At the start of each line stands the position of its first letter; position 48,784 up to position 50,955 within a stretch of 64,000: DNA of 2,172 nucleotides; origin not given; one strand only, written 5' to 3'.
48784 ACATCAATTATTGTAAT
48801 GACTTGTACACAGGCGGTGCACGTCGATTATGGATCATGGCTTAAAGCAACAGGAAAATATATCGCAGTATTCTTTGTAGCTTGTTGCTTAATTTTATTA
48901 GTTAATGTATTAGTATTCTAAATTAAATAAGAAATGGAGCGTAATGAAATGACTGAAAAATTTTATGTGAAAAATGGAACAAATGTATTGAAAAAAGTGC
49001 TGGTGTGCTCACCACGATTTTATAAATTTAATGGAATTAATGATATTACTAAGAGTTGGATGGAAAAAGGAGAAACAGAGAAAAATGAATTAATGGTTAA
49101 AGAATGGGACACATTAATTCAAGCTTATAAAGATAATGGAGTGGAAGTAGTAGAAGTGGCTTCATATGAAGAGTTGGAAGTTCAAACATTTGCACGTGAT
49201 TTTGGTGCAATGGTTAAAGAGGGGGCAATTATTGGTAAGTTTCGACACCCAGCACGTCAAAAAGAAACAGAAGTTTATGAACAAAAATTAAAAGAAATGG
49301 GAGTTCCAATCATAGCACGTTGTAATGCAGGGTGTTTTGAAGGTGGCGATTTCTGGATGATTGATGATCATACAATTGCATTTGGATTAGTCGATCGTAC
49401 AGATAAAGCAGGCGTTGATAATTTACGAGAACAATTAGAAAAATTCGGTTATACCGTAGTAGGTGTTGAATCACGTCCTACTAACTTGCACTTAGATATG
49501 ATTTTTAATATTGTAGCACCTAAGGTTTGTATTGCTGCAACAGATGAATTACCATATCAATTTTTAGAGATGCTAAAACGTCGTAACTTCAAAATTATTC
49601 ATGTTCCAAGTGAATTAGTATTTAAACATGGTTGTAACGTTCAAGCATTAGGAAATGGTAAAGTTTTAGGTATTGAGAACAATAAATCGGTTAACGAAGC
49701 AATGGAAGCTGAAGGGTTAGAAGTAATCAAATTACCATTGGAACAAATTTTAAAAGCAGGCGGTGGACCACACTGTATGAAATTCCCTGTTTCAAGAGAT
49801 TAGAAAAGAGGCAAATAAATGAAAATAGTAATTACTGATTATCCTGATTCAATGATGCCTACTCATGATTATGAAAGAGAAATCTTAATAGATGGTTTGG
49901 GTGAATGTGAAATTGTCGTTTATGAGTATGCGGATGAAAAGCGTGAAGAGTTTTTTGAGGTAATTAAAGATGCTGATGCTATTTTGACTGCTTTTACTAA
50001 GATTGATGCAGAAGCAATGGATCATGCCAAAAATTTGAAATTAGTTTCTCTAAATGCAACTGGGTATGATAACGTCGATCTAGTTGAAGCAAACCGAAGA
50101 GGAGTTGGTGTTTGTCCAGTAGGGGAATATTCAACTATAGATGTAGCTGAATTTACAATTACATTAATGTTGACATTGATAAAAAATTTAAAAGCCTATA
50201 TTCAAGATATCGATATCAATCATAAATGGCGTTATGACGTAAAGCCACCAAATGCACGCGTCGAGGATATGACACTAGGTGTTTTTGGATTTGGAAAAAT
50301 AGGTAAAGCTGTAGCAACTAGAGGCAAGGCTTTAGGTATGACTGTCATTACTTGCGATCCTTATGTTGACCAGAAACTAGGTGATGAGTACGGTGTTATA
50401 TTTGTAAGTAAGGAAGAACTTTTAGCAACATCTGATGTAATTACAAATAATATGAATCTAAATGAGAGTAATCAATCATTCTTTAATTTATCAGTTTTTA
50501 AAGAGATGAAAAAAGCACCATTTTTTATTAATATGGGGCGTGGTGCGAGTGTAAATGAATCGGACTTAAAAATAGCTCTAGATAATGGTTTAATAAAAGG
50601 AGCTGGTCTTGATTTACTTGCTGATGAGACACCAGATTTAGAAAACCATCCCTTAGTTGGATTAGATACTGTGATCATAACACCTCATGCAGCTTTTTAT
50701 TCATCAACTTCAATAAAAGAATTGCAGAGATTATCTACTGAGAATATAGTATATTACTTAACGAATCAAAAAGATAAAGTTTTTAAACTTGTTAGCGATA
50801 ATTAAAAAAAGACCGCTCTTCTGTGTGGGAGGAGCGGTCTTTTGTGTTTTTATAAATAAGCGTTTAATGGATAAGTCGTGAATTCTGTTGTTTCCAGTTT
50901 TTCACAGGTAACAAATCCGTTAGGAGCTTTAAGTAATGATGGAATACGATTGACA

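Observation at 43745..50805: Candidate undescribed ATP-yielding deiminase pathway for a non-arginine, non-agmatine guanidino compound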

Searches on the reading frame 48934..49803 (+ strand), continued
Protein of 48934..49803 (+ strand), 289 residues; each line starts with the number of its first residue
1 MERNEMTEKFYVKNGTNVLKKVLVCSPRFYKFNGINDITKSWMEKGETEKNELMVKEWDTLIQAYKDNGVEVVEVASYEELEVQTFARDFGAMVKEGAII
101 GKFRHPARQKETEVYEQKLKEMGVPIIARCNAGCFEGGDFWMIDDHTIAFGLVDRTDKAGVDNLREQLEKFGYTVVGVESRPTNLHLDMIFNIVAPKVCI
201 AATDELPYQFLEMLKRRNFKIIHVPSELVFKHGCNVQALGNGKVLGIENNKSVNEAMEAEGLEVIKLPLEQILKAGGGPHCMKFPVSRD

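Call 88: find_encoding_contigs(protein=P0132, flank=6000, max_places=2)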
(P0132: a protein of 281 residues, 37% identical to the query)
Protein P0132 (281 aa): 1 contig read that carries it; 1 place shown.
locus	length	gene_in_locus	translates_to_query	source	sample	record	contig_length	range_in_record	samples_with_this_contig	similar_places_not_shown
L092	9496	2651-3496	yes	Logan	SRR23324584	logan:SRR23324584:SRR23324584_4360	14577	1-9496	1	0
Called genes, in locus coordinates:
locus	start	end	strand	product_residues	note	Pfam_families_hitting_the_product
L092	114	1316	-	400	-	PF13439:Glyco_transf_4 (weak), PF13579:Glyco_trans_4_4, PF00534:Glycos_transf_1, PF13692:Glyco_trans_1_4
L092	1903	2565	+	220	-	PF00392:GntR, PF07729:FCD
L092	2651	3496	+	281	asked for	PF19420:DDAH_eukar, PF02274:ADI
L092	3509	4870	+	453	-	-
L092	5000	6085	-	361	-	PF00953:Glycos_transf_4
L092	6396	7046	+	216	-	PF18917:LiaI-LiaF-like_TM1 (weak), PF22570:LiaF-TM, PF09922:LiaF-like_C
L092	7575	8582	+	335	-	PF09084:NMT1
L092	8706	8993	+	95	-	PF01910:Thiamine_BP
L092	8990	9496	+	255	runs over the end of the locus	PF00528:BPD_transp_1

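Call 89: find_encoding_contigs(protein=P0133, flank=6000, max_places=2)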
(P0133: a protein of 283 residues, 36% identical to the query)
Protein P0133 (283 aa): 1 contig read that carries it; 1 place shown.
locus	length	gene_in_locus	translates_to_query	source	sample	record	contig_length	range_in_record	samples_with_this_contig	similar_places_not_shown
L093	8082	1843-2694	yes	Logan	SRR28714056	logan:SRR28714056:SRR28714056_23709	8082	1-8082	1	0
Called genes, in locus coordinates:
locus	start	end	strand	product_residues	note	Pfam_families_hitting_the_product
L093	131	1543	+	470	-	PF00474:SSF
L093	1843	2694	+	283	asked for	PF19420:DDAH_eukar, PF02274:ADI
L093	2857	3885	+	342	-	PF01113:DapB_N, PF19328:DAP_DH_C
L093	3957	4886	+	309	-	PF01144:CoA_trans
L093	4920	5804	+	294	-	PF01144:CoA_trans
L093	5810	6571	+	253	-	PF23441:SDR (weak), PF00106:adh_short, PF08659:KR, PF13561:adh_short_C2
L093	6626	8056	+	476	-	PF11794:HpaB_N, PF03241:HpaB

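Call 90: find_encoding_contigs(protein=P0121, flank=6000, max_places=2)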
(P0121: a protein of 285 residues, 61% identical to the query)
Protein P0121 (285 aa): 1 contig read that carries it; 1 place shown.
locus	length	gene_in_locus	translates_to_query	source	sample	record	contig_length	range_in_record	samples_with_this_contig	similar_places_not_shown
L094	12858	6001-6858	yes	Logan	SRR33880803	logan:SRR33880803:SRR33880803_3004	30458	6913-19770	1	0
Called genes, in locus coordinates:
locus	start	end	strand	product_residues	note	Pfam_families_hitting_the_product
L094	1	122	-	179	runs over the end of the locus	PF13353:Fer4_12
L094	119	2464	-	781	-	PF03477:ATP-cone, PF13597:NRDD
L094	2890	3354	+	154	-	PF01161:PBP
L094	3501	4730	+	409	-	PF01083:Cutinase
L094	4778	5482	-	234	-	PF01810:LysE (faint)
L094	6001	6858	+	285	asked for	PF19420:DDAH_eukar, PF02274:ADI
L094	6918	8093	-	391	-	PF14361:RsbRD_N, PF13556:HTH_30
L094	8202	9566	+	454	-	PF00083:Sugar_tr, PF07690:MFS_1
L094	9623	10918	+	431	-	PF01546:Peptidase_M20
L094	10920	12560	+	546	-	PF02776:TPP_enzyme_N, PF00205:TPP_enzyme_M, PF02775:TPP_enzyme_C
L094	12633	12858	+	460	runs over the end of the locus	PF00171:Aldedh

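Call 91: search_protein_families(library=ncbifam, proteins=[L094:10920-12560:+, L094:9623-10918:+, L094:8202-9566:+, L094:6918-8093:-, L094:12633-12857:+], max_evalue=1e-10)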
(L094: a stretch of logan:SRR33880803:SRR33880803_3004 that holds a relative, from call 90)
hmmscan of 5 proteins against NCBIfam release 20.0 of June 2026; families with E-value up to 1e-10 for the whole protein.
L094:10920-12560:+ (546 aa): 51 families (the best 25 are shown)
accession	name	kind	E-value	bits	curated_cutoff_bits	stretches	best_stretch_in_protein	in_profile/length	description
NF006052.0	PRK08199.1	subfamily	5.2e-156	520.2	539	1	2-543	7-545/559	thiamine pyrophosphate protein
TIGR00118.1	acolac_lg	equivalog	4.4e-80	269.7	538.35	1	6-522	4-524/557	biosynthetic-type acetolactate synthase large subunit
NF006187.0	PRK08322.1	equivalog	4.5e-79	266.3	509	1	8-520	7-516/548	acetolactate synthase large subunit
NF006378.0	PRK08617.1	equivalog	5.5e-75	252.8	510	1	7-536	12-539/556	acetolactate synthase AlsS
NF006524.0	PRK08978.1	equivalog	3.2e-74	250.1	738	1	7-535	5-524/548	acetolactate synthase 2 catalytic subunit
NF004710.0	PRK06048.1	equivalog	4.5e-71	240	976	1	6-522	11-527/561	acetolactate synthase large subunit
NF005860.0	PRK07789.1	equivalog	2.1e-68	231.1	881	1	7-520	38-565/615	acetolactate synthase large subunit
NF005651.0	PRK07418.1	subfamily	1.7e-67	228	942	1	6-518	22-545/617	acetolactate synthase large subunit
NF006016.1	PRK08155.1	equivalog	2.9e-67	227.4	870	1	8-536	8-533/554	acetolactate synthase large subunit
TIGR02418.1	acolac_catab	equivalog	7.8e-67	225.9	551.1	1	9-536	5-530/539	acetolactate synthase AlsS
NF004919.0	PRK06276.1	equivalog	9.2e-65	219.1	866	1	6-541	4-544/582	acetolactate synthase large subunit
NF006319.0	PRK08527.1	equivalog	3.9e-64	217.1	905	1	7-520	8-526/565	acetolactate synthase large subunit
NF005058.0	PRK06466.1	equivalog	1.3e-60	205.5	951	1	8-521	9-535/574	acetolactate synthase 3 large subunit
NF005039.0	PRK06456.1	equivalog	5.6e-59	200.1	868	1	7-508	6-520/572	acetolactate synthase large subunit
NF005228.0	PRK06725.1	equivalog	1.3e-58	198.6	991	1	8-521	21-534/571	acetolactate synthase large subunit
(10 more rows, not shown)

L094:9623-10918:+ (431 aa): 18 families
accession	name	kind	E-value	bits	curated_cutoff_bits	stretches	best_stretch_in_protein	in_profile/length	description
NF006772.0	PRK09290.2-1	subfamily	5.6e-122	407.6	424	1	4-425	9-418/430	allantoate amidohydrolase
NF006771.0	PRK09290.1-5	subfamily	2.5e-95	319.4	399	1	6-423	3-410/413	allantoate amidohydrolase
NF006769.0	PRK09290.1-3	subfamily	5e-90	302.1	452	1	3-419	6-409/417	allantoate amidohydrolase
TIGR01879.1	hydantase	subfamily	8.9e-78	262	204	1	14-419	5-398/401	hydantoinase/carbamoylase family amidase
NF009527.0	PRK12891.1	subfamily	1.3e-72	245.2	461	1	3-424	4-422/426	Zn-dependent hydrolase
NF009529.0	PRK12893.1-2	equivalog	1.2e-70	238.4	508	1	3-423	3-408/411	Zn-dependent hydrolase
NF009530.0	PRK12893.1-4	subfamily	3.2e-68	230.8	551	1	6-419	6-404/423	Zn-dependent hydrolase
NF006775.0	PRK09290.2-5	equivalog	1.6e-65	221.4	479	1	28-424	30-415/419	allantoate amidohydrolase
NF058540.1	Ncarbamyl_ErtE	equivalog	1.1e-63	215.3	520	1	3-421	4-413/418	N-carbamyl-l-glutamate amidohydrolase ErtE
NF006768.0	PRK09290.1-1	equivalog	3e-60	204.2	532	1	16-423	13-408/411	allantoate deiminase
NF006770.0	PRK09290.1-4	equivalog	4e-59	200.4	372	1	20-423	13-401/403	allantoate amidohydrolase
NF009528.0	PRK12893.1-1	subfamily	8.7e-58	196.2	570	1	7-421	13-413/420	Zn-dependent hydrolase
TIGR03176.1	AllC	equivalog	1.7e-49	168.6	597.75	1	16-423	9-403/406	allantoate deiminase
NF010373.0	PRK13799.1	equivalog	5.8e-47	160.4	1087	1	36-423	210-587/591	unknown domain/N-carbamoyl-L-amino acid hydrolase fusion protein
NF009531.0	PRK12893.1-5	equivalog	9.5e-44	149.5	486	1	4-423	4-412/421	Zn-dependent hydrolase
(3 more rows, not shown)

L094:8202-9566:+ (454 aa): 10 families
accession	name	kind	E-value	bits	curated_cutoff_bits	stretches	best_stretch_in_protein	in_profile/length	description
TIGR00883.1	2A0106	subfamily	5.6e-106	355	443.45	1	44-432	1-396/400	metabolite/H+ symporter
NF007414.0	PRK09952.1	equivalog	6.8e-88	295.3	538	1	26-436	12-426/438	shikimate transporter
NF007927.0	PRK10642.1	equivalog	2e-66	224.8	544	1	33-439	22-435/500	glycine betaine/L-proline transporter ProP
NF011656.1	PRK15075.1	subfamily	9.3e-50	169.7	445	1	40-440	11-409/419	tricarballylate/proton symporter TcuC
NF007710.0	PRK10406.1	subfamily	1.2e-38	133.3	550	1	34-415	19-398/432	MFS family transporter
TIGR00891.1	2A0112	subfamily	2.7e-21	76.1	552.9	1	42-399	18-373/405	sialate:H+ symport family MFS transporter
NF003024.0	PRK03893.1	subfamily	4.7e-17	62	604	1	25-286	11-246/497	sialate:H+ symport family MFS transporter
NF008963.0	PRK12307.1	equivalog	6.7e-16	58.5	637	1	36-419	18-386/426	MFS transporter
TIGR00895.1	2A0115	subfamily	8e-15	54.6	418.55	1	90-243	64-202/398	aromatic acid/H+ symport family MFS transporter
TIGR00898.1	2A0119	subfamily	1.3e-11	44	550.75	1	93-244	141-273/506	cation transport protein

L094:6918-8093:- (391 aa): 0 families

L094:12633-12857:+ (75 aa): 0 families

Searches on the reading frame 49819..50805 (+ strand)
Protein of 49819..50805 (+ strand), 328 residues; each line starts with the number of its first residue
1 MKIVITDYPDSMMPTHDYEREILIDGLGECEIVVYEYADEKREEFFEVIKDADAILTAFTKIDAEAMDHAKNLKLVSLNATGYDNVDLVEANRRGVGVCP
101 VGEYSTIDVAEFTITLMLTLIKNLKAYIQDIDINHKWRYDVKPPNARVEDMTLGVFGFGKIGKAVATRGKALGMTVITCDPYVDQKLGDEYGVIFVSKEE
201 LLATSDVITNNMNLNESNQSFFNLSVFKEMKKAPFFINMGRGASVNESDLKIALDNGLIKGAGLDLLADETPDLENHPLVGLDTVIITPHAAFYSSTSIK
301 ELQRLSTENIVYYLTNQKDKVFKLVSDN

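Call 3: search_protein_families(library=pfam, proteins=[window:49819-50805:+])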
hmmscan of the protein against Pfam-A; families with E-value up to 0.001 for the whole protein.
window:49819-50805:+ (328 aa): 2 families
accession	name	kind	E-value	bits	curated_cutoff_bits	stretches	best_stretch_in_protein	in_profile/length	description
PF02826.25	2-Hacid_dh_C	-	2e-45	154.8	25.1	1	114-292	1-178/178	D-isomer specific 2-hydroxyacid dehydrogenase, NAD binding domain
PF00389.36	2-Hacid_dh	-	1.5e-23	83.4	24.6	1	15-318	7-128/134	D-isomer specific 2-hydroxyacid dehydrogenase, catalytic domain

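Call 4: search_protein_families(library=ncbifam, proteins=[window:49819-50805:+])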
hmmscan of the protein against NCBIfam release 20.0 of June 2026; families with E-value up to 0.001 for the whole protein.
window:49819-50805:+ (328 aa): 21 families
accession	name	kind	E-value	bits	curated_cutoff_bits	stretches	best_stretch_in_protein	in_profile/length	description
TIGR01327.1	PGDH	equivalog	5.3e-50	170.7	454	1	24-308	13-295/525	phosphoglycerate dehydrogenase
NF006263.0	PRK08410.1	equivalog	3.7e-49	167.8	389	1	35-318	26-311/311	D-2-hydroxyacid dehydrogenase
NF005387.0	PRK06932.1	equivalog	4.3e-48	163.9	492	1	30-317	23-313/314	2-hydroxyacid dehydrogenase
NF005069.0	PRK06487.1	equivalog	4.5e-48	164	448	1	36-320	33-317/320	2-hydroxyacid dehydrogenase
NF009714.1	PRK13243.1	equivalog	8.7e-47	160.1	455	1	35-314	28-313/332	glyoxylate reductase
NF005750.0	PRK07574.1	equivalog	2.9e-34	118.7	329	1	31-305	70-345/386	NAD-dependent formate dehydrogenase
NF000492.1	vanH_gen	exception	4.9e-34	117.8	540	1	72-303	66-300/312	D-lactate dehydrogenase VanH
NF008759.0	PRK11790.1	equivalog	9.6e-34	116.7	404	1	41-316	44-319/410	phosphoglycerate dehydrogenase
NF006374.0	PRK08605.1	subfamily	1.5e-33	116.3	356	1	73-302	70-310/332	D-lactate dehydrogenase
NF000371.1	vanH_Agroup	exception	2.7e-31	108.9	700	1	72-309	71-311/322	VanH-A/VanH-Pt family D-lactate dehydrogenase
NF011938.0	PRK15409.1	equivalog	1.3e-30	106.6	492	1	36-314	30-309/324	glyoxylate/hydroxypyruvate reductase GhrB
NF041369.1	Dhydh_Halo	equivalog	1.3e-29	103.4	400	1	66-313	49-294/305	D-2-hydroxyacid dehydrogenase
NF000151.1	vanH-Ac1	exception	4.9e-25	88.6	750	1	74-301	104-335/351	D-lactate dehydrogenase VanH-Ac1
NF009127.0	PRK12480.1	equivalog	1e-24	87.2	579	1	14-302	8-308/330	D-lactate dehydrogenase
NF000004.1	vanH-D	exception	6.3e-24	84.7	550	1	66-271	67-262/323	D-lactate dehydrogenase VanH-D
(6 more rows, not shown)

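Call 21: search_solved_structures(query=window:49819-50805:+, max_evalue=1e-25)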
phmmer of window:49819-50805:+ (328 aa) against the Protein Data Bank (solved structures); distinct sequences matched with E-value up to 1e-25: 45.
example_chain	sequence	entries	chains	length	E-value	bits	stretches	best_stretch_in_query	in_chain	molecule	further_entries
1wwk_A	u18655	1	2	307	1.4e-39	139.3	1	14-293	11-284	phosphoglycerate dehydrogenase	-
8wph_A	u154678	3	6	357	4.6e-39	137.6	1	37-295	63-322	McyI-NAD | McyI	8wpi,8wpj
9jnr_A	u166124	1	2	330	4.8e-39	137.5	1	41-295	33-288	McyI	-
8wpo_A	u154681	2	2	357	1.2e-38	136.2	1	37-295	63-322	McyI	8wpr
8wpq_A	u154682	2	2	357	1.2e-38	136.2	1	37-295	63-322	McyI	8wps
9jnq_A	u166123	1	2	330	3.8e-38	134.6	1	44-295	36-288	McyI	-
6wkw_D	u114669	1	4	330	1e-35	126.6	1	43-310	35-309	C-terminal-binding protein 2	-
2ome_A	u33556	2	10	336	1.1e-35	126.5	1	43-310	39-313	C-terminal-binding protein 2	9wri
8ati_A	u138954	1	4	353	1.2e-35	126.4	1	42-310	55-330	Isoform 2 of C-terminal-binding protein 2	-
4lcj_A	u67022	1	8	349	1.2e-35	126.3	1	43-310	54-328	C-terminal-binding protein 2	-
9wbl_A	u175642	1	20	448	3.5e-35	124.8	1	43-310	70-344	Isoform 2 of C-terminal-binding protein 2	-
7kwm_A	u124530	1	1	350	1.8e-34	122.5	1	42-309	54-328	C-terminal-binding protein 1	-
1hku_A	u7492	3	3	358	2.6e-34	122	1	41-309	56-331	C-TERMINAL BINDING PROTEIN 3 | C-terminal-binding protein 1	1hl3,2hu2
6cdr_A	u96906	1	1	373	3.1e-34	121.7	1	42-309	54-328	C-terminal-binding protein 1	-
1mx3_A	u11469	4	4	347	3.4e-34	121.6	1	42-309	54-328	C-terminal binding protein 1 | C-terminal-binding protein 1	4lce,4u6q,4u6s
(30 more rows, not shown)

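Call 86: find_homologous_proteins(query=window:49819-50805:+, max_evalue=1e-30)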
Query window:49819-50805:+ (328 aa): 2205 proteins with E <= 1e-30 among 8000 candidates; the best 120 are listed.
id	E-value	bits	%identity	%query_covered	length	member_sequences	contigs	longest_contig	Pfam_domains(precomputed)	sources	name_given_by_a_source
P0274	6.4e-214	727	100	100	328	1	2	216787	PF00389.37,PF02826.26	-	-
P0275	2.1e-179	613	83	100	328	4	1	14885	PF00389.37,PF02826.26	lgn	-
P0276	9.7e-165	565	74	100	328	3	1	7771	PF00389.37,PF02826.26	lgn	-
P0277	2.6e-162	557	72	100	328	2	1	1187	PF00389.37,PF02826.26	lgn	-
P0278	1.1e-161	555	73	100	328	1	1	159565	PF00389.37,PF02826.26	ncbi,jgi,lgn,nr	ncbi:MAG: C-terminal binding protein [Lactobacillales bacterium]|jgi:D-3-phosphoglycerate dehydrogen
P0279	7.2e-157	539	71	100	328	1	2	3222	PF00389.37,PF02826.26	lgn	-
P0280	1.7e-155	535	71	100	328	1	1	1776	PF00389.37,PF02826.26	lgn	-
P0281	2.0e-154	531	71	100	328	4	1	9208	PF00389.37,PF02826.26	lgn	-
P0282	2.1e-154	531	69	100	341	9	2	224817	PF00389.37,PF02826.26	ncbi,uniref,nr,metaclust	ncbi:hypothetical protein UC3_00168 [Enterococcus phoeniculicola ATCC BAA-412]|uniref:4-phosphoeryth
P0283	3.3e-151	521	69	99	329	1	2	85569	PF00389.37,PF02826.26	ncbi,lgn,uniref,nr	ncbi:NAD(P)-dependent oxidoreductase [Isobaculum melis]|uniref:D-3-phosphoglycerate dehydrogenase n=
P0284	7.3e-149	513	68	99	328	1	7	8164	PF00389.37,PF02826.26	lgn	-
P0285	1.8e-148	512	67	100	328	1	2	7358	PF00389.37,PF02826.26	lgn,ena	-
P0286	3.8e-146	504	66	99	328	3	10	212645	PF00389.37,PF02826.26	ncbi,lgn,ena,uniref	ncbi:MAG: NAD(P)-dependent oxidoreductase [Vagococcus sp.]|uniref:NAD(P)-dependent oxidoreductase n=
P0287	4.5e-146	504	66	100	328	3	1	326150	PF00389.37,PF02826.26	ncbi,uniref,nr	ncbi:NAD(P)-dependent oxidoreductase [Enterococcus sp. CWB-B31]|uniref:NAD(P)-dependent oxidoreducta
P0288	9.5e-146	503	66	100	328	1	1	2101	PF00389.37,PF02826.26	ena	-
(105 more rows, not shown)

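Call 87: find_encoding_contigs(protein=P0283, flank=8000, max_places=2)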
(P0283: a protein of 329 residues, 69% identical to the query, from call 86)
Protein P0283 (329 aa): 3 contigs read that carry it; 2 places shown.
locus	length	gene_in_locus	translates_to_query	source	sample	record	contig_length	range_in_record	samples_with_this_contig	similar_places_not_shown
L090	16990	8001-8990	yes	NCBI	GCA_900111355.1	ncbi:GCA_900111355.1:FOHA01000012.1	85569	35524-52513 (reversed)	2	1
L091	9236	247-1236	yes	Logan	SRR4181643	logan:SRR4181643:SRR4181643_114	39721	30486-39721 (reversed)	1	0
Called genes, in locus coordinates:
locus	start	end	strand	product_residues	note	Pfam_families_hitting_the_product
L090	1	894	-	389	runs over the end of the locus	PF03721:UDPG_MGDP_dh_N, PF00984:UDPG_MGDP_dh, PF03720:UDPG_MGDP_dh_C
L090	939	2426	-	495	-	PF00535:Glycos_transf_2, PF13641:Glyco_tranf_2_3, PF13632:Glyco_trans_2_3 (weak)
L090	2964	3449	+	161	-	PF00358:PTS_EIIA_1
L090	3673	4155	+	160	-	PF22381:Staph_reg_Sar_Rot, PF01047:MarR (weak), PF12802:MarR_2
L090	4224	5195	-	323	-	PF00710:Asparaginase, PF17763:Asparaginase_C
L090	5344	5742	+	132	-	-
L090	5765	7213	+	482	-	PF00270:DEAD, PF04851:ResIII, PF00271:Helicase_C, PF03880:DbpA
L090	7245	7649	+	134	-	-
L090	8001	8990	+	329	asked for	PF00389:2-Hacid_dh, PF02826:2-Hacid_dh_C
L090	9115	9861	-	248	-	PF10020:DUF2262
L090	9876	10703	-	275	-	PF06541:ABC_trans_CmpB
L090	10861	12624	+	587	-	PF00664:ABC_membrane, PF00005:ABC_tran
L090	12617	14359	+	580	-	PF00664:ABC_membrane, PF00005:ABC_tran, PF13401:AAA_22 (faint)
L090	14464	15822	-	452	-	PF05525:Branch_AA_trans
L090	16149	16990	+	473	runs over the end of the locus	PF00324:AA_permease, PF13520:AA_permease_2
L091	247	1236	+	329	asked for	PF00389:2-Hacid_dh, PF02826:2-Hacid_dh_C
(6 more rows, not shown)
